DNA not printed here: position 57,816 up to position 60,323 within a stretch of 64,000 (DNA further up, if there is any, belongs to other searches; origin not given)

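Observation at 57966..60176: Secreted single-chain fusion of an S41/PDZ serine protease and an intact caspase-like cysteine protease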

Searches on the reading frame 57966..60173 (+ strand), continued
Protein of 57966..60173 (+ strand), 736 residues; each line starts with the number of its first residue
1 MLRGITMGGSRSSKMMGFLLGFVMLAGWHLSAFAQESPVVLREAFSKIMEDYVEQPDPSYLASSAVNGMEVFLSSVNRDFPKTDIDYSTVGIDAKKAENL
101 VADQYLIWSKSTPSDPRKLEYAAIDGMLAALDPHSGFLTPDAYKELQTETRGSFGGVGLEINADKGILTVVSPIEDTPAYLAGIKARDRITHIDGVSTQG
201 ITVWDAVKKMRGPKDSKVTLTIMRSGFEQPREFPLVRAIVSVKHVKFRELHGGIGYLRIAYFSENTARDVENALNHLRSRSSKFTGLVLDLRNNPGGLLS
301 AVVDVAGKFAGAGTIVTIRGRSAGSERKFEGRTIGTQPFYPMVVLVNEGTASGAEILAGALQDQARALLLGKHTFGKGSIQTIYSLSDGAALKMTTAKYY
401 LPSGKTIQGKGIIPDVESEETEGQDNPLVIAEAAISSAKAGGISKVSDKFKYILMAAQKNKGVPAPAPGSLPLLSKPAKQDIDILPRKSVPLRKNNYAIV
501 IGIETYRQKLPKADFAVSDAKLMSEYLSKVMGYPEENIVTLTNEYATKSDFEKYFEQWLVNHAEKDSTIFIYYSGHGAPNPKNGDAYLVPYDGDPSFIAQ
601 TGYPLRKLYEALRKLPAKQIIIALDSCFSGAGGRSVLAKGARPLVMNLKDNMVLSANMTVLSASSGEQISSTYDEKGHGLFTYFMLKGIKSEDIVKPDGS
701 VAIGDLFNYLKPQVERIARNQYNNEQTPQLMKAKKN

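Call 5: find_homologous_proteins(query=window:57966-60173:+, max_evalue=0.00001)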
Query window:57966-60173:+ (736 aa): 7998 proteins with E <= 0.00001 among 8000 candidates; the best 120 are listed.
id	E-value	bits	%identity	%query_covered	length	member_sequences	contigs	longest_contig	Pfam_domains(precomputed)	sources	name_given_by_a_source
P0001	0.0e+0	1630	100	99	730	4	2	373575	PF17820.8,PF03572.24,PF00656.28,PF00595.30,PF13180.13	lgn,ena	-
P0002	0.0e+0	1414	86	99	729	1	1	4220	PF17820.8,PF03572.24,PF00656.28,PF00595.30,PF13180.13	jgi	-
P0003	0.0e+0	1339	82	99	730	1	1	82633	PF17820.8,PF03572.24,PF00656.28,PF00595.30,PF13180.13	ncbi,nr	ncbi:MAG: S41 family peptidase [Deltaproteobacteria bacterium]|nr:S41 family peptidase [Deltaproteob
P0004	0.0e+0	1306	81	98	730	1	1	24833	PF17820.8,PF03572.24,PF00656.28,PF00595.30,PF13180.13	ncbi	-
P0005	0.0e+0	1304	79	100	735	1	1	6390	PF17820.8,PF03572.24,PF00656.28,PF00595.30,PF13180.13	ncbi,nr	ncbi:MAG: S41 family peptidase [Syntrophales bacterium]|nr:S41 family peptidase [Syntrophales bacter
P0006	0.0e+0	1286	79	99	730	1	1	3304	PF17820.8,PF03572.24,PF00656.28,PF00595.30,PF13180.13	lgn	-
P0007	0.0e+0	1174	72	99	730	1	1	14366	PF17820.8,PF03572.24,PF00656.28,PF00595.30,PF13180.13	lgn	-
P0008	0.0e+0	1111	69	98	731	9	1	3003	PF17820.8,PF03572.24,PF00656.28,PF00595.30,PF13180.13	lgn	-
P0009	7.1e-211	720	51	94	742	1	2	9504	PF17820.8,PF03572.24,PF00656.28,PF00595.30,PF13180.13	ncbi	-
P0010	7.0e-174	598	43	98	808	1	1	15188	PF17820.8,PF03572.24,PF00656.28,PF00595.30,PF13180.13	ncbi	-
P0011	3.5e-170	586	51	46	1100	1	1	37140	PF17820.8,PF03572.24,PF00656.28,PF00595.30,PF13180.13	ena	-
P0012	7.5e-162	558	44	93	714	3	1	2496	PF17820.8,PF03572.24,PF00656.28,PF00595.30,PF13180.13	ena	-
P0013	8.2e-108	380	56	42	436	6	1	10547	PF17820.8,PF03572.24,PF00595.30,PF13180.13,PF22694.2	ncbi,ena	-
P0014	1.7e-107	379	57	41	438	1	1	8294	PF17820.8,PF03572.24,PF00595.30,PF13180.13,PF22694.2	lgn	-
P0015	1.7e-107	379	55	42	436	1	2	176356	PF17820.8,PF03572.24,PF00595.30,PF13180.13,PF22694.2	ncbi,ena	-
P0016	4.0e-106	374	56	41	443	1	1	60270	PF17820.8,PF03572.24,PF00595.30,PF13180.13,PF22694.2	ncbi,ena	-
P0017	5.0e-106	374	55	43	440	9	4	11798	PF17820.8,PF03572.24,PF00595.30,PF13180.13,PF22694.2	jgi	jgi:carboxyl-terminal processing protease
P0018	7.7e-106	373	54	42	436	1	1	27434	PF17820.8,PF03572.24,PF00595.30,PF13180.13,PF22694.2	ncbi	-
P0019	3.4e-105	371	58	41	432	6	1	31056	PF17820.8,PF03572.24,PF00595.30,PF13180.13,PF22694.2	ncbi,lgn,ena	-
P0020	3.4e-105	371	56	41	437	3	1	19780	PF17820.8,PF03572.24,PF00595.30,PF13180.13,PF22694.2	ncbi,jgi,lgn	-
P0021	4.0e-105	371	56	41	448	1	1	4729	PF17820.8,PF03572.24,PF00595.30,PF13180.13,PF22694.2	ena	-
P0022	4.2e-105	371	54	43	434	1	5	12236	PF17820.8,PF03572.24,PF00595.30,PF13180.13,PF22694.2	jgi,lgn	-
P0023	5.2e-105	370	57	42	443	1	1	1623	PF17820.8,PF03572.24,PF00595.30,PF13180.13,PF22694.2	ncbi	-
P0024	5.4e-105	370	52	46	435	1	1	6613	PF17820.8,PF03572.24,PF00595.30,PF13180.13,PF22694.2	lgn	-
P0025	6.1e-105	370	57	42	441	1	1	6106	PF17820.8,PF03572.24,PF00595.30,PF13180.13,PF22694.2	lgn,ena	-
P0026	6.6e-105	370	54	43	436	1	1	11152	PF17820.8,PF03572.24,PF00595.30,PF13180.13,PF22694.2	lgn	-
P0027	7.0e-105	370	57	42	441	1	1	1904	PF17820.8,PF03572.24,PF00595.30,PF13180.13,PF22694.2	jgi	jgi:carboxyl-terminal processing protease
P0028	7.0e-105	370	57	41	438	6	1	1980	PF17820.8,PF03572.24,PF00595.30,PF13180.13,PF22694.2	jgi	-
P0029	7.4e-105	370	54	43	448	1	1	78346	PF17820.8,PF03572.24,PF00595.30,PF13180.13,PF22694.2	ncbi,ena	-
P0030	7.6e-105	370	54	43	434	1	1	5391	PF17820.8,PF03572.24,PF00595.30,PF13180.13,PF22694.2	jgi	-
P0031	7.6e-105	370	56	41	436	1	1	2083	PF17820.8,PF03572.24,PF00595.30,PF13180.13,PF22694.2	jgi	jgi:carboxyl-terminal processing protease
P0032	9.1e-105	370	55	41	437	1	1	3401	PF17820.8,PF03572.24,PF00595.30,PF13180.13,PF22694.2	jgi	-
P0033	1.1e-104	369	56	41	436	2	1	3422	PF17820.8,PF03572.24,PF00595.30,PF13180.13,PF22694.2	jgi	-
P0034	1.1e-104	369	57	42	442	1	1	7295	PF17820.8,PF03572.24,PF00595.30,PF13180.13,PF22694.2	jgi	jgi:carboxyl-terminal processing protease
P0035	1.2e-104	369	56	41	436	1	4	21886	PF17820.8,PF03572.24,PF00595.30,PF13180.13,PF22694.2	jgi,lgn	-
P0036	1.4e-104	369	56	41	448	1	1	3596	PF17820.8,PF03572.24,PF00595.30,PF13180.13,PF22694.2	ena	-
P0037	1.6e-104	369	54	43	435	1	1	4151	PF17820.8,PF03572.24,PF00595.30,PF13180.13,PF22694.2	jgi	jgi:carboxyl-terminal processing protease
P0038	1.7e-104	369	54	43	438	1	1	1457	PF17820.8,PF03572.24,PF00595.30,PF13180.13,PF22694.2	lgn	-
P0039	1.7e-104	369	54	43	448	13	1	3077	PF17820.8,PF03572.24,PF00595.30,PF13180.13,PF22694.2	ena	-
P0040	1.9e-104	369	54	43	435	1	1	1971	PF17820.8,PF03572.24,PF00595.30,PF13180.13,PF22694.2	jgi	jgi:carboxyl-terminal processing protease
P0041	2.0e-104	368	56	41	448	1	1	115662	PF17820.8,PF03572.24,PF00595.30,PF13180.13,PF22694.2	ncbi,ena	-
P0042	2.3e-104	368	57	40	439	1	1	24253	PF17820.8,PF03572.24,PF00595.30,PF13180.13,PF22694.2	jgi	jgi:carboxyl-terminal processing protease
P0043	2.5e-104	368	56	41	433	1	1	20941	PF17820.8,PF03572.24,PF00595.30,PF13180.13,PF22694.2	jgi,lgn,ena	-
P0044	2.7e-104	368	56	41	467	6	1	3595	PF17820.8,PF03572.24,PF00595.30,PF13180.13,PF22694.2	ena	-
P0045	2.8e-104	368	56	41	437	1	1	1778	PF17820.8,PF03572.24,PF00595.30,PF13180.13,PF22694.2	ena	-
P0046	2.9e-104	368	56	41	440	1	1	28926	PF17820.8,PF03572.24,PF00595.30,PF13180.13,PF22694.2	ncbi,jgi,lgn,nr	ncbi:MAG: peptidase S41 [Syntrophus sp. (in: bacteria)]|jgi:carboxyl-terminal processing protease|nr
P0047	3.2e-104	368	56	41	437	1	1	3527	PF17820.8,PF03572.24,PF00595.30,PF13180.13,PF22694.2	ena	-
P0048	4.0e-104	367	51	46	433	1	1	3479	PF17820.8,PF03572.24,PF00595.30,PF13180.13,PF22694.2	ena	-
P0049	4.0e-104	367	57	40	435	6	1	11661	PF17820.8,PF03572.24,PF00595.30,PF13180.13,PF22694.2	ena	-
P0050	4.1e-104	367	54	43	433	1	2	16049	PF17820.8,PF03572.24,PF00595.30,PF13180.13,PF22694.2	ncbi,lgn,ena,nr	ncbi:MAG: S41 family peptidase [Syntrophales bacterium]|nr:S41 family peptidase [Syntrophales bacter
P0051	4.2e-104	367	54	43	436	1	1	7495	PF17820.8,PF03572.24,PF00595.30,PF13180.13,PF22694.2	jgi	jgi:carboxyl-terminal processing protease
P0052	4.3e-104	367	55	41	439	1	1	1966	PF17820.8,PF03572.24,PF00595.30,PF13180.13,PF22694.2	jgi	jgi:carboxyl-terminal processing protease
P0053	4.4e-104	367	55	41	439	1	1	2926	PF17820.8,PF03572.24,PF00595.30,PF13180.13,PF22694.2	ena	-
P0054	4.6e-104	367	54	46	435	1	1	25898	PF17820.8,PF03572.24,PF00595.30,PF13180.13,PF22694.2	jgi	jgi:carboxyl-terminal processing protease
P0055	4.7e-104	367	57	41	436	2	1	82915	PF17820.8,PF03572.24,PF00595.30,PF13180.13,PF22694.2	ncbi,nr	ncbi:MAG: S41 family peptidase [Deltaproteobacteria bacterium]|nr:S41 family peptidase [Deltaproteob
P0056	5.4e-104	367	56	41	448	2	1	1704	PF17820.8,PF03572.24,PF00595.30,PF13180.13,PF22694.2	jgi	jgi:carboxyl-terminal processing protease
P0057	5.6e-104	367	56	41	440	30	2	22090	PF17820.8,PF03572.24,PF00595.30,PF13180.13,PF22694.2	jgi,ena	-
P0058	6.0e-104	367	55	41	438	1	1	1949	PF17820.8,PF03572.24,PF00595.30,PF13180.13,PF22694.2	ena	-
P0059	6.3e-104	367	55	41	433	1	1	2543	PF17820.8,PF03572.24,PF00595.30,PF13180.13,PF22694.2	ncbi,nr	ncbi:MAG: S41 family peptidase [Syntrophales bacterium]|nr:S41 family peptidase [Syntrophales bacter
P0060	6.7e-104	367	56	41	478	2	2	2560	PF17820.8,PF03572.24,PF00595.30,PF13180.13,PF22694.2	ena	-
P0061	7.0e-104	367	55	41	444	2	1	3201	PF17820.8,PF03572.24,PF00595.30,PF13180.13,PF22694.2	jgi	jgi:carboxyl-terminal processing protease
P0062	7.5e-104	367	55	41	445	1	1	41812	PF17820.8,PF03572.24,PF00595.30,PF13180.13,PF22694.2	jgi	jgi:carboxyl-terminal processing protease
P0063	7.8e-104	367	56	41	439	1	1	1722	PF17820.8,PF03572.24,PF00595.30,PF13180.13,PF22694.2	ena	-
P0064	7.9e-104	366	56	41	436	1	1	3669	PF17820.8,PF03572.24,PF00595.30,PF13180.13,PF22694.2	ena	-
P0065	8.1e-104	366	56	41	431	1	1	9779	PF17820.8,PF03572.24,PF00595.30,PF13180.13,PF22694.2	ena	-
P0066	8.1e-104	366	51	48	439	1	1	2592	PF17820.8,PF03572.24,PF00595.30,PF13180.13,PF22694.2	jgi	jgi:carboxyl-terminal processing protease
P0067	9.0e-104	366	56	41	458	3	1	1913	PF17820.8,PF03572.24,PF00595.30,PF13180.13,PF22694.2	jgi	-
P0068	9.4e-104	366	55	41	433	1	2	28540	PF17820.8,PF03572.24,PF00595.30,PF13180.13,PF22694.2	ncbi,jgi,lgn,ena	-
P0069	9.7e-104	366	57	40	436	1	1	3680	PF17820.8,PF03572.24,PF00595.30,PF13180.13,PF22694.2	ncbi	-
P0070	9.7e-104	366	53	43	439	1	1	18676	PF17820.8,PF03572.24,PF00595.30,PF13180.13,PF22694.2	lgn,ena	-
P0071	1.0e-103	366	55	41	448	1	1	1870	PF17820.8,PF03572.24,PF00595.30,PF13180.13,PF22694.2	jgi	jgi:carboxyl-terminal processing protease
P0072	1.0e-103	366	55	41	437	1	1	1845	PF17820.8,PF03572.24,PF00595.30,PF13180.13,PF22694.2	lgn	-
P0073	1.1e-103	366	54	43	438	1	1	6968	PF17820.8,PF03572.24,PF00595.30,PF13180.13,PF22694.2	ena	-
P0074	1.1e-103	366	54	43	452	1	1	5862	PF17820.8,PF03572.24,PF00595.30,PF13180.13,PF22694.2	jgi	jgi:carboxyl-terminal processing protease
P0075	1.1e-103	366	56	41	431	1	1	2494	PF17820.8,PF03572.24,PF00595.30,PF13180.13,PF22694.2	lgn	-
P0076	1.2e-103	366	56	41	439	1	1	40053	PF17820.8,PF03572.24,PF00595.30,PF13180.13,PF22694.2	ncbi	ncbi:MAG: S41 family peptidase [Syntrophales bacterium]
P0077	1.2e-103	366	58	41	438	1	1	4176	PF17820.8,PF03572.24,PF00595.30,PF13180.13,PF22694.2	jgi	-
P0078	1.2e-103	366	54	41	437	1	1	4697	PF17820.8,PF03572.24,PF00595.30,PF13180.13,PF22694.2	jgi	-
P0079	1.2e-103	366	56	42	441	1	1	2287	PF17820.8,PF03572.24,PF00595.30,PF13180.13,PF22694.2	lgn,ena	-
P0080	1.3e-103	366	56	41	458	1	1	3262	PF17820.8,PF03572.24,PF00595.30,PF13180.13,PF22694.2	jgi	jgi:carboxyl-terminal processing protease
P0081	1.4e-103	366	56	41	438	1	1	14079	PF17820.8,PF03572.24,PF00595.30,PF13180.13,PF22694.2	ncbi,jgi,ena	-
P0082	1.4e-103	366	57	42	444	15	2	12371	PF17820.8,PF03572.24,PF00595.30,PF13180.13,PF22694.2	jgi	jgi:carboxyl-terminal processing protease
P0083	1.4e-103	366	56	41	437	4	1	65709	PF17820.8,PF03572.24,PF00595.30,PF13180.13,PF22694.2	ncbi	-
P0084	1.4e-103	366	54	43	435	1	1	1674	PF17820.8,PF03572.24,PF00595.30,PF13180.13,PF22694.2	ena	-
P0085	1.8e-103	365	54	43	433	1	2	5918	PF17820.8,PF03572.24,PF00595.30,PF13180.13,PF22694.2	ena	-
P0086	1.9e-103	365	56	42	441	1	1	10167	PF17820.8,PF03572.24,PF00595.30,PF13180.13,PF22694.2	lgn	-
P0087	2.2e-103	365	56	41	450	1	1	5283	PF17820.8,PF03572.24,PF00595.30,PF13180.13,PF22694.2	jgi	jgi:carboxyl-terminal processing protease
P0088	2.4e-103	365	55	42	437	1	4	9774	PF17820.8,PF03572.24,PF00595.30,PF13180.13,PF22694.2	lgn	-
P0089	2.4e-103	365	54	43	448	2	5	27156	PF17820.8,PF03572.24,PF00595.30,PF13180.13,PF22694.2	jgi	jgi:carboxyl-terminal processing protease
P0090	2.4e-103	365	54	43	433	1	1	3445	PF17820.8,PF03572.24,PF00595.30,PF13180.13,PF22694.2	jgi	-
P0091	2.5e-103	365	55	41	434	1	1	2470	PF17820.8,PF03572.24,PF00595.30,PF13180.13,PF22694.2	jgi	jgi:carboxyl-terminal processing protease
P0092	2.6e-103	365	57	41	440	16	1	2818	PF17820.8,PF03572.24,PF00595.30,PF13180.13,PF22694.2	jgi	-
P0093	2.6e-103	365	54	43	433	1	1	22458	PF17820.8,PF03572.24,PF00595.30,PF13180.13,PF22694.2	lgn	-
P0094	2.6e-103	365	56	42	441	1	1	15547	PF17820.8,PF03572.24,PF00595.30,PF13180.13,PF22694.2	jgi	-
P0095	2.9e-103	365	56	42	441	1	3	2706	PF17820.8,PF03572.24,PF00595.30,PF13180.13,PF22694.2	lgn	-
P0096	3.0e-103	365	56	41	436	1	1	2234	PF17820.8,PF03572.24,PF00595.30,PF13180.13,PF22694.2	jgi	-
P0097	3.0e-103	365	55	40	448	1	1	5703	PF17820.8,PF03572.24,PF00595.30,PF13180.13,PF22694.2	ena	-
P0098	3.0e-103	365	53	43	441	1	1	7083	PF17820.8,PF03572.24,PF00595.30,PF13180.13,PF22694.2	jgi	jgi:carboxyl-terminal processing protease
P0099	3.1e-103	365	54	43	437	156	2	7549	PF17820.8,PF03572.24,PF00595.30,PF13180.13,PF22694.2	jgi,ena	jgi:carboxyl-terminal processing protease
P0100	3.2e-103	364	55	41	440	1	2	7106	PF17820.8,PF03572.24,PF00595.30,PF13180.13,PF22694.2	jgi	jgi:carboxyl-terminal processing protease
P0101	3.3e-103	364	50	46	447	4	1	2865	PF17820.8,PF03572.24,PF00595.30,PF13180.13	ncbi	-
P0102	3.3e-103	364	54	43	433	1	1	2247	PF17820.8,PF03572.24,PF00595.30,PF13180.13,PF22694.2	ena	-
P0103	3.3e-103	364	55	41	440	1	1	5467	PF17820.8,PF03572.24,PF00595.30,PF13180.13,PF22694.2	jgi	jgi:carboxyl-terminal processing protease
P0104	3.3e-103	364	56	42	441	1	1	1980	PF17820.8,PF03572.24,PF00595.30,PF13180.13,PF22694.2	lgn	-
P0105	3.4e-103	364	56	42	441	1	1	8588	PF17820.8,PF03572.24,PF00595.30,PF13180.13,PF22694.2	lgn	-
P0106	3.6e-103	364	55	41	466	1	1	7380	PF17820.8,PF03572.24,PF00595.30,PF13180.13,PF22694.2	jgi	jgi:carboxyl-terminal processing protease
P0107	3.9e-103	364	54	43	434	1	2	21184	PF17820.8,PF03572.24,PF00595.30,PF13180.13,PF22694.2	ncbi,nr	ncbi:MAG: S41 family peptidase [Proteobacteria bacterium]|nr:S41 family peptidase [Pseudomonadota ba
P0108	3.9e-103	364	56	42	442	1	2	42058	PF17820.8,PF03572.24,PF00595.30,PF13180.13,PF22694.2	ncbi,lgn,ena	-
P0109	4.0e-103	364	55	41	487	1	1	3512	PF17820.8,PF03572.24,PF00595.30,PF13180.13,PF22694.2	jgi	jgi:carboxyl-terminal processing protease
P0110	4.0e-103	364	56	42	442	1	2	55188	PF17820.8,PF03572.24,PF00595.30,PF13180.13,PF22694.2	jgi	-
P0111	4.2e-103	364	56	42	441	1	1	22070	PF17820.8,PF03572.24,PF00595.30,PF13180.13,PF22694.2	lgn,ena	-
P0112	4.2e-103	364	56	42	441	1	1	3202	PF17820.8,PF03572.24,PF00595.30,PF13180.13,PF22694.2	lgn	-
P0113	4.4e-103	364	56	41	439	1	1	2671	PF17820.8,PF03572.24,PF00595.30,PF13180.13,PF22694.2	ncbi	-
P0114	4.6e-103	364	53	43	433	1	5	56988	PF17820.8,PF03572.24,PF00595.30,PF13180.13,PF22694.2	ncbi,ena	-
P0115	4.7e-103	364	56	41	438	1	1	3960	PF17820.8,PF03572.24,PF00595.30,PF13180.13,PF22694.2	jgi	jgi:carboxyl-terminal processing protease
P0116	5.0e-103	364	55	41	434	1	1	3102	PF17820.8,PF03572.24,PF00595.30,PF13180.13,PF22694.2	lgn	-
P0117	5.2e-103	364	56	41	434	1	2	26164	PF17820.8,PF03572.24,PF00595.30,PF13180.13,PF22694.2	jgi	jgi:carboxyl-terminal processing protease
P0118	5.3e-103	364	54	41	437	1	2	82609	PF17820.8,PF03572.24,PF00595.30,PF13180.13,PF22694.2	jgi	jgi:carboxyl-terminal processing protease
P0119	5.4e-103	364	54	43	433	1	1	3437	PF17820.8,PF03572.24,PF00595.30,PF13180.13,PF22694.2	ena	-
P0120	5.4e-103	364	54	41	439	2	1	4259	PF17820.8,PF03572.24,PF00595.30,PF13180.13,PF22694.2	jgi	jgi:carboxyl-terminal processing protease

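Call 14: find_encoding_contigs(protein=P0003, flank=8000, max_places=3)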
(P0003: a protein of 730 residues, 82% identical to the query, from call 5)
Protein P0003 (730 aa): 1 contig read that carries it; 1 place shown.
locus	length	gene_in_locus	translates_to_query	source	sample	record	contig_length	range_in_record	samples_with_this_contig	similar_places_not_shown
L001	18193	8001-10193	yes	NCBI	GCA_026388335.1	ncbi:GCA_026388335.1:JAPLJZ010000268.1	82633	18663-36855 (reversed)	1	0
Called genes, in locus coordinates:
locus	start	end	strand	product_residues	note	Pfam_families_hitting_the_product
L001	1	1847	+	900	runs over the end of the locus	PF02861:Clp_N, PF00004:AAA, PF13191:AAA_16 (weak), PF23569:NBD_SMAX1 (weak), PF17871:AAA_lid_9, PF00004:AAA (weak), PF07724:AAA_2, PF10431:ClpB_D2-small, +3 more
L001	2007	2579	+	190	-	-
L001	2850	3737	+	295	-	PF13714:PEP_mutase, PF00463:ICL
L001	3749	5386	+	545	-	PF02776:TPP_enzyme_N, PF00205:TPP_enzyme_M, PF02775:TPP_enzyme_C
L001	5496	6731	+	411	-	PF00158:Sigma54_activat, PF14532:Sigma54_activ_2, PF07728:AAA_5 (weak), PF00004:AAA (weak), PF25601:AAA_lid_14, PF02954:HTH_8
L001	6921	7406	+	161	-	PF05638:T6SS_HCP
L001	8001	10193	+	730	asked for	PF00595:PDZ, PF13180:PDZ_2 (weak), PF17820:PDZ_6, PF03572:Peptidase_S41, PF00656:Peptidase_C14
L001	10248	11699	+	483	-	PF00656:Peptidase_C14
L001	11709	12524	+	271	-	PF14326:DUF4384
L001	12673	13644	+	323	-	PF03781:FGE-sulfatase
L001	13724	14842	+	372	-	PF00149:Metallophos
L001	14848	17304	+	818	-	PF12951:PATR (weak), PF03797:Autotransporter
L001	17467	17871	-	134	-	PF13665:Tox-PAAR-like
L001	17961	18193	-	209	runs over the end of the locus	PF12059:DUF3540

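Call 15: find_encoding_contigs(protein=P0011, flank=8000, max_places=3)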
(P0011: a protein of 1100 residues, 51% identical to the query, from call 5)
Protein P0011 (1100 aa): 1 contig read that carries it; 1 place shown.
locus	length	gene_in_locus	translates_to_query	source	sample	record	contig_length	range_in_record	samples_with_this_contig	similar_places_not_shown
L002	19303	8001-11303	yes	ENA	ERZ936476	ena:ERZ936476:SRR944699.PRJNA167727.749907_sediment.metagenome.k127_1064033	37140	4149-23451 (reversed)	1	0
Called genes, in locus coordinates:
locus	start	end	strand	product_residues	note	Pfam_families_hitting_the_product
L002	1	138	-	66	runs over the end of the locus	PF00313:CSD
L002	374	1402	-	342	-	PF18306:LDcluster4, PF03641:Lysine_decarbox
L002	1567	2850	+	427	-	PF00330:Aconitase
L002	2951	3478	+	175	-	PF00694:Aconitase_C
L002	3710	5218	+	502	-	-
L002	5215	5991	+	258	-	PF02405:MlaE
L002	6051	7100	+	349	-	PF02470:MlaD, PF28544:Helical_needle (weak)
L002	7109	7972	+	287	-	PF04240:Caroten_synth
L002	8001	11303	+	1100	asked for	PF00595:PDZ, PF13180:PDZ_2, PF17820:PDZ_6, PF03572:Peptidase_S41, PF00656:Peptidase_C14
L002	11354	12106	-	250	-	PF01048:PNP_UDP_1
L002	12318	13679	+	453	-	PF01656:CbiA (faint), PF02881:SRP54_N, PF00448:SRP54, PF02978:SRP_SPB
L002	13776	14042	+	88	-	PF00886:Ribosomal_S16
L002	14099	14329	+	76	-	PF07650:KH_2 (weak), PF13083:KH_KhpA-B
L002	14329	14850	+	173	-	PF01782:RimM, PF05239:PRC, PF24986:PRC_RimM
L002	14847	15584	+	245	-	PF01746:tRNA_m1G_MT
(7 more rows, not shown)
